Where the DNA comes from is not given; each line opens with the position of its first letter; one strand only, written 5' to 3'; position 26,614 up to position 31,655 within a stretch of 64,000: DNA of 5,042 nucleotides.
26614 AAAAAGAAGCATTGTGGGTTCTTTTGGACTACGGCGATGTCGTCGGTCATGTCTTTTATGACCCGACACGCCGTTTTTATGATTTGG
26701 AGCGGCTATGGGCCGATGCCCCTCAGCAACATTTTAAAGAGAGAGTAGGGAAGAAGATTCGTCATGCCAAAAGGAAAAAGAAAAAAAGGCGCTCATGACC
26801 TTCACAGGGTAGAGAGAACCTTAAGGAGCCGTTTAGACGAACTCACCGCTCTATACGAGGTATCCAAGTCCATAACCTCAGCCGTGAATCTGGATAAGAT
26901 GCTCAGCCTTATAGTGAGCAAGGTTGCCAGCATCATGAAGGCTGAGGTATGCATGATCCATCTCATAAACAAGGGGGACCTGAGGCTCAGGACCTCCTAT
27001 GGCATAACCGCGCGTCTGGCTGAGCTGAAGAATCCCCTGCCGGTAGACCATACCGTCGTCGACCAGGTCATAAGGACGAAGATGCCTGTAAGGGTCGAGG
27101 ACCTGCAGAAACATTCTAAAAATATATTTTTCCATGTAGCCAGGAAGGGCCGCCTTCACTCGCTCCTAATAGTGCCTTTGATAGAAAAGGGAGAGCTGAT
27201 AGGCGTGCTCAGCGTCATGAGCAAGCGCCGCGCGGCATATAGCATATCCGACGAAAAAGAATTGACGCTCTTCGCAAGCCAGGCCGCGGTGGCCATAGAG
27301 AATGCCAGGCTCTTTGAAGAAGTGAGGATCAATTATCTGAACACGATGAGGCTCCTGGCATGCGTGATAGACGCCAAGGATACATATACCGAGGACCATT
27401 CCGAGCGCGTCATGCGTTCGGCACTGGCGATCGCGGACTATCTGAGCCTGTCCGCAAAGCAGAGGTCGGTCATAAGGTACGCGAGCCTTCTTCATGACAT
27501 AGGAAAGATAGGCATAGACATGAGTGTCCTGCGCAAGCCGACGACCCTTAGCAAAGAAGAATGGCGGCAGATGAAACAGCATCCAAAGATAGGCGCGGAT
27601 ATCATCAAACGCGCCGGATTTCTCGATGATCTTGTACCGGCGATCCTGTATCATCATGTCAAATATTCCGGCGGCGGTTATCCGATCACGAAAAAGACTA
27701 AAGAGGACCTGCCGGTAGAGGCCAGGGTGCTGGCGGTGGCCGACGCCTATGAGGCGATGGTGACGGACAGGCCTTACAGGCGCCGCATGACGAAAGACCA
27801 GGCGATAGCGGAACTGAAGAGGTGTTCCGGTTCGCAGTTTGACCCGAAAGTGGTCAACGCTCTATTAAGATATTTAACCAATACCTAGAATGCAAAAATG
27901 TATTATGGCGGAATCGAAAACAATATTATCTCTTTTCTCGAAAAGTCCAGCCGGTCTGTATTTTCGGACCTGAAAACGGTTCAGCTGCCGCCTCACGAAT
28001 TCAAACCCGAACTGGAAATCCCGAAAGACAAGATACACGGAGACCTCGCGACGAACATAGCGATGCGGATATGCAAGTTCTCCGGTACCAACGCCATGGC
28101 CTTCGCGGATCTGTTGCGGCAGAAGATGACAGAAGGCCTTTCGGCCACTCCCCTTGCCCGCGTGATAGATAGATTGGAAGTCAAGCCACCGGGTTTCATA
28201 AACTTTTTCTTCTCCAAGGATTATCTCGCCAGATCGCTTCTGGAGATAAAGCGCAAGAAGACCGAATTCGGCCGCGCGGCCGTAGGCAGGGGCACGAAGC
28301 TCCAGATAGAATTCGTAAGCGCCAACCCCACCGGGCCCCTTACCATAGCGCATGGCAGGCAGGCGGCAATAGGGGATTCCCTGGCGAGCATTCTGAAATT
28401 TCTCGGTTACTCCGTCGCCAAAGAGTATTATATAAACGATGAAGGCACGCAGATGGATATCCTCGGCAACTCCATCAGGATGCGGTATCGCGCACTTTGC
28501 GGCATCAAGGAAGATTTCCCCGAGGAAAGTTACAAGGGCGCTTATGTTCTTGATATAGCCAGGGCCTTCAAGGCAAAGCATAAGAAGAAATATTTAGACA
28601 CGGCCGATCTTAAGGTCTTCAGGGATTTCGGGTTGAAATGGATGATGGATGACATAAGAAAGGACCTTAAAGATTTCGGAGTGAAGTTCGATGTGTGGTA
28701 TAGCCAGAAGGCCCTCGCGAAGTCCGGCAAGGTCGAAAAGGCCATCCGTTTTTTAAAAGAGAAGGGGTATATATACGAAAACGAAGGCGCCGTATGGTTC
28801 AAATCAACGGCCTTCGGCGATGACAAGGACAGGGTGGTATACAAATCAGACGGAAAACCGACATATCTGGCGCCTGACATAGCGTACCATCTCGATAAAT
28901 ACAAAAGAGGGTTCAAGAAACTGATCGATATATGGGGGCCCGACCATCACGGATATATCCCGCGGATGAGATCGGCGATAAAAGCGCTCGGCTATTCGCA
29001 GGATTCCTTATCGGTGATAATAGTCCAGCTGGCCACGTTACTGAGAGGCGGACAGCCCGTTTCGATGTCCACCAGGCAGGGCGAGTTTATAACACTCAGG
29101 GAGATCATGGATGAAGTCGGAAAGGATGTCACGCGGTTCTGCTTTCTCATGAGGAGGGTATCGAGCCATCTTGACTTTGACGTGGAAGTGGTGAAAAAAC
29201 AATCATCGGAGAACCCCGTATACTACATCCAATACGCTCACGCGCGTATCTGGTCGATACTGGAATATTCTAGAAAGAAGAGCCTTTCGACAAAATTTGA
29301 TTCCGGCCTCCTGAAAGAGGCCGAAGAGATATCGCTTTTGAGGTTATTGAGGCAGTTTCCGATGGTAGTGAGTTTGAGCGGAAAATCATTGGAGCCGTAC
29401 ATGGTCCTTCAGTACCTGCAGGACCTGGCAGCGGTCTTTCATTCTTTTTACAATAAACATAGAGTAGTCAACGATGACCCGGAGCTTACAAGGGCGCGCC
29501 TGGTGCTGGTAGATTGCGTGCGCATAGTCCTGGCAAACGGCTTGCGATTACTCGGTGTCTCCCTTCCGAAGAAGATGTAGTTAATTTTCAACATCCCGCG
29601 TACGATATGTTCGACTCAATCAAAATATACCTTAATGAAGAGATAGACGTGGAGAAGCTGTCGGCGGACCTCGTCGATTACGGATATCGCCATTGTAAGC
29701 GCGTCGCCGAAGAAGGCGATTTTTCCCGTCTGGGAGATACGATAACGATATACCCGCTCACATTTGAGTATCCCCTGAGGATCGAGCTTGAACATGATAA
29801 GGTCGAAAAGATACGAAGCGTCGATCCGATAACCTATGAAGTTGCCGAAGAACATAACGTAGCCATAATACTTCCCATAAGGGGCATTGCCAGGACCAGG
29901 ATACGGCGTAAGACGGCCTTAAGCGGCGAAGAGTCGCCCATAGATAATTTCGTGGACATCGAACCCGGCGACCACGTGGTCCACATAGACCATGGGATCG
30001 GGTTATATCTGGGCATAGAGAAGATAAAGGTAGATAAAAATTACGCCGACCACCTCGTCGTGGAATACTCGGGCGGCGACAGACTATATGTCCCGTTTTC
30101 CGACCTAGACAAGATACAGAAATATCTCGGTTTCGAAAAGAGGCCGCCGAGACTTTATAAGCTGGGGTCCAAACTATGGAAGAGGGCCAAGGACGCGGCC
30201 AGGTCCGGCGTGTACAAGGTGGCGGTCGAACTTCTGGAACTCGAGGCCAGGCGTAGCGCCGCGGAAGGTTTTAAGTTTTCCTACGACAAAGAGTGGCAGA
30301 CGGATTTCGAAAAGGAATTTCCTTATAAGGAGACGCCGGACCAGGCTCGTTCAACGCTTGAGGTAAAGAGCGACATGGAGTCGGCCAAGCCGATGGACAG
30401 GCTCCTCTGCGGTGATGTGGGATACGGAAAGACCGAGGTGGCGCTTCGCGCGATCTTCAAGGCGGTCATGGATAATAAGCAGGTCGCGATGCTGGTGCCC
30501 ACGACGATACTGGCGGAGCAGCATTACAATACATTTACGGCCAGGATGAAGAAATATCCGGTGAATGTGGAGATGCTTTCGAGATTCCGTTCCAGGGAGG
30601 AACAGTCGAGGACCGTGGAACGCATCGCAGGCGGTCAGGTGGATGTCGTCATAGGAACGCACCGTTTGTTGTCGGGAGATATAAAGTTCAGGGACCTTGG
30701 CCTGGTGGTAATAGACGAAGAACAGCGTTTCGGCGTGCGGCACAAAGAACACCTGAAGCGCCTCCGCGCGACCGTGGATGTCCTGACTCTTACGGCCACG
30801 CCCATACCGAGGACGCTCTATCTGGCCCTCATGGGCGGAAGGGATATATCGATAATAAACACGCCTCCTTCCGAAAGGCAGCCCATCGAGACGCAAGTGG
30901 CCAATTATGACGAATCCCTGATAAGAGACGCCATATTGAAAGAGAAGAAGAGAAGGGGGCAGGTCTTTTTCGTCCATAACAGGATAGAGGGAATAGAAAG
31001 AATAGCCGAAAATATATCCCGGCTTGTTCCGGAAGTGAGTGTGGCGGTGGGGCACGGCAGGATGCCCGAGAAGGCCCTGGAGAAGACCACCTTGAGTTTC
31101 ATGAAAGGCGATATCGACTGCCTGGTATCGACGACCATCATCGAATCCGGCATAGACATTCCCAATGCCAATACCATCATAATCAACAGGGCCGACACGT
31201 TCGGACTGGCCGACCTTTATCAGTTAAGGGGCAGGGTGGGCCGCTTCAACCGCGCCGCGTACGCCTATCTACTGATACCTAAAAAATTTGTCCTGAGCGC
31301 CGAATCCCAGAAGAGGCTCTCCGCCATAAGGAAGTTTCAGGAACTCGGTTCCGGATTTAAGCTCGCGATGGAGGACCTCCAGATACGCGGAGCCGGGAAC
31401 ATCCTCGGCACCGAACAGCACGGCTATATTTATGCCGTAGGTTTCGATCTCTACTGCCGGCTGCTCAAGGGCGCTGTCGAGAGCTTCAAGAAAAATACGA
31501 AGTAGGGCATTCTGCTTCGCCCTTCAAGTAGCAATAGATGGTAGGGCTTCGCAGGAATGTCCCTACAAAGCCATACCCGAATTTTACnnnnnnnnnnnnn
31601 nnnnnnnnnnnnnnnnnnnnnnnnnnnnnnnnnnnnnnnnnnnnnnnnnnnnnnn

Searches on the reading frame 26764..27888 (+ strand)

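Call 82: search_protein_families(library=pfam, proteins=[window:26764-27888:+], max_evalue=0.00001)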
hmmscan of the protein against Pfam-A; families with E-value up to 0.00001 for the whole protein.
window:26764-27888:+ (374 aa): 5 families
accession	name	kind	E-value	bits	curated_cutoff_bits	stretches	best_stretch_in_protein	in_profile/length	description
PF13487.12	HD_5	-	7.2e-33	114.2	27.2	1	198-363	3-170/170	HD domain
PF13185.12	GAF_2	-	5.9e-21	75.5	28.6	1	41-179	2-136/136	GAF domain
PF01966.28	HD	-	6.1e-20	72.1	22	1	210-332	2-116/116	HD domain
PF01590.32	GAF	-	3.5e-15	57.1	22.4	1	42-178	1-133/133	GAF domain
PF13492.12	GAF_3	-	1.9e-11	44.9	27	1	42-180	1-129/129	GAF domain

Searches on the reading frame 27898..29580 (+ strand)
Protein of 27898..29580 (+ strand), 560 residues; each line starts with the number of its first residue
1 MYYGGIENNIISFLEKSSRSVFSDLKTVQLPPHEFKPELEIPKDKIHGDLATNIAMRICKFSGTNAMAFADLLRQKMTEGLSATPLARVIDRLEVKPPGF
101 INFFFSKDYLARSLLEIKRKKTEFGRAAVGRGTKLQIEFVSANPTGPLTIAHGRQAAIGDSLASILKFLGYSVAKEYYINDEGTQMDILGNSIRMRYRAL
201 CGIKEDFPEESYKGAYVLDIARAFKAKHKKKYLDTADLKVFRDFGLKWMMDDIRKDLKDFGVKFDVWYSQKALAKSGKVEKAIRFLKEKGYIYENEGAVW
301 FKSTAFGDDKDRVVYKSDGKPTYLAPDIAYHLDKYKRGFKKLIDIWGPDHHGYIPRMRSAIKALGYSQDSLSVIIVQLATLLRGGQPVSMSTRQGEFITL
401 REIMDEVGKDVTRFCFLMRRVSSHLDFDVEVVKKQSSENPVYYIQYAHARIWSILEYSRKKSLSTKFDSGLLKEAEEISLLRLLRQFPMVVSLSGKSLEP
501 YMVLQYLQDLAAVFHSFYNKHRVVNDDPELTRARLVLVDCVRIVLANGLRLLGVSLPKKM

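Call 82: search_protein_families(library=pfam, proteins=[window:27898-29580:+], max_evalue=0.00001)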
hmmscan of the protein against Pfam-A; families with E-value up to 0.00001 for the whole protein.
window:27898-29580:+ (560 aa): 3 families
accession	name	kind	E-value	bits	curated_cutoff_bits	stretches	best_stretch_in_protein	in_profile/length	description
PF05746.21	DALR_1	-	9.3e-33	113.2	22.3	1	444-560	1-117/117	DALR anticodon binding domain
PF00750.26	tRNA-synt_1d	-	3.7e-22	79.2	23.3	1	127-408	14-299/349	tRNA synthetases class I (R), catalytic domain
PF03485.21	Arg_tRNA_synt_N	-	6.6e-12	46.3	21.5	1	26-105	12-85/85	Arginyl tRNA synthetase N terminal domain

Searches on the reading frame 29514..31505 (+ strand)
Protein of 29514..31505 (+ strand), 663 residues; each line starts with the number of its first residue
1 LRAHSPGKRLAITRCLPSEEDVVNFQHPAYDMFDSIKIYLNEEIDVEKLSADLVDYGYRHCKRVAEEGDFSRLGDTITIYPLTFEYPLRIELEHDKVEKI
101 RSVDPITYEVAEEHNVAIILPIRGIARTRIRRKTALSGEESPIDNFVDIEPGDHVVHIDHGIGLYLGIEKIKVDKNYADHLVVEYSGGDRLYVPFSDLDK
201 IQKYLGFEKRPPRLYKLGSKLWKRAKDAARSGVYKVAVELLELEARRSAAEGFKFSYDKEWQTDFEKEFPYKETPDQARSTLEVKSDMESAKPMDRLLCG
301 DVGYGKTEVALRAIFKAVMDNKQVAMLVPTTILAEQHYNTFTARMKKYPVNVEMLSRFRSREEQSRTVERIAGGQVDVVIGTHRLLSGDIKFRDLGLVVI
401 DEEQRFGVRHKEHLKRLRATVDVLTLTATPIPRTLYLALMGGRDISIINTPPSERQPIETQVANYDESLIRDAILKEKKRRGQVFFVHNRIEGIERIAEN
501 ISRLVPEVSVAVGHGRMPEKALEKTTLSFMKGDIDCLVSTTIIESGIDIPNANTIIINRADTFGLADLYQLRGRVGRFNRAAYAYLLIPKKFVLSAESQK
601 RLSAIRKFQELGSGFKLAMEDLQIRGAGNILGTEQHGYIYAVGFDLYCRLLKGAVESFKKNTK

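Call 82: search_protein_families(library=pfam, proteins=[window:29514-31505:+], max_evalue=0.00001)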
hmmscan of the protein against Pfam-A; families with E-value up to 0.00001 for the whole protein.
window:29514-31505:+ (663 aa): 5 families
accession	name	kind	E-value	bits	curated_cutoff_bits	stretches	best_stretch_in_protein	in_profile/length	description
PF00270.35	DEAD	-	1.7e-24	86.9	26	1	293-434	14-163/167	DEAD/DEAH box helicase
PF00271.37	Helicase_C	-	1.7e-21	77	23.5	1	472-579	8-110/110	Helicase conserved C-terminal domain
PF02559.22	CarD_TRCF_RID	-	4.7e-18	65.5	23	1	150-205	2-57/57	CarD-like/TRCF RID domain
PF17757.6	UvrB_inter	-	6e-18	65.2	22.9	1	36-122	1-88/91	UvrB interaction domain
PF04851.21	ResIII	-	1.1e-08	35.6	22.5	1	295-430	25-162/164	Type III restriction enzyme, res subunit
